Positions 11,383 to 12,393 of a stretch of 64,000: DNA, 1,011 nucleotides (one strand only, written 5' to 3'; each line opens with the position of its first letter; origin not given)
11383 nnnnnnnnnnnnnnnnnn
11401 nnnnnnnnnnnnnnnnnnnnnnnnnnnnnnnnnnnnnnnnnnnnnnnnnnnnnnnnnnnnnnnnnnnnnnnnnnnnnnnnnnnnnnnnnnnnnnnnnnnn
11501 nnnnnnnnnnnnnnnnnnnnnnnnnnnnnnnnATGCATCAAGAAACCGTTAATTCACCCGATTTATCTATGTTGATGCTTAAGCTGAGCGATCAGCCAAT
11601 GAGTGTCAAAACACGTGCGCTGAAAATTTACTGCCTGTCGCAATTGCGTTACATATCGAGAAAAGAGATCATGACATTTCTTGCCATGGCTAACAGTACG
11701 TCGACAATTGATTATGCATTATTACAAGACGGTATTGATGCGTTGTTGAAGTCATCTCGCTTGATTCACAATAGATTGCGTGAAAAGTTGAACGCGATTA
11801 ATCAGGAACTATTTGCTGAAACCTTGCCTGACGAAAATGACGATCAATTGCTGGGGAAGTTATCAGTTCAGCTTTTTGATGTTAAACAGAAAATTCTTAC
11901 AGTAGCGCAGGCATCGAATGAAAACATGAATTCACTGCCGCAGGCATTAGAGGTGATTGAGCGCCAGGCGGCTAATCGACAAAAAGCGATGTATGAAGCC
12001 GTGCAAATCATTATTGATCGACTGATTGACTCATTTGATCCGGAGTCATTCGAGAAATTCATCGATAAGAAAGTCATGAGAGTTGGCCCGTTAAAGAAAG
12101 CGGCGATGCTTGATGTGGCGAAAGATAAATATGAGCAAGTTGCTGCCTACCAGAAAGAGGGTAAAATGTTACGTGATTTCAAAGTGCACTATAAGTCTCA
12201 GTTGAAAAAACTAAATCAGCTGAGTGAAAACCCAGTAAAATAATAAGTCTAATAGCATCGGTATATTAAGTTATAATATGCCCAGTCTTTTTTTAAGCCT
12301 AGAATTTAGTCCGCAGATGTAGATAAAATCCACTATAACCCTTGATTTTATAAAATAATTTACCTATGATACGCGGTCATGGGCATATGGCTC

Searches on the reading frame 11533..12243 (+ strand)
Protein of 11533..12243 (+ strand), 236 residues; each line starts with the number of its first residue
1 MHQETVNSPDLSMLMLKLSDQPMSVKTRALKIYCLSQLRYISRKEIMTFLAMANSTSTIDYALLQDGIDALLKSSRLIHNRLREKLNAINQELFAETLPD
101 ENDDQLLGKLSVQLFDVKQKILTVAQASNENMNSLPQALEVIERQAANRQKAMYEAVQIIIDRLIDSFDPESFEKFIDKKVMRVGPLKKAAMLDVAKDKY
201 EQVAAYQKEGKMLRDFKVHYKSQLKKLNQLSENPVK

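Call 73: search_protein_families(library=pfam, proteins=[window:11533-12243:+], max_evalue=0.001)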
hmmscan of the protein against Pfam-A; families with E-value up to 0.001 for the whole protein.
window:11533-12243:+ (236 aa): 1 family
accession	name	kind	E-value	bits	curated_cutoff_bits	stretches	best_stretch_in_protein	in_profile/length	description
PF20232.3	T6SS_FHA_C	-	0.00026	21.3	23.7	1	116-221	67-178/180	C-terminal domain of Type VI secretion system FHA protein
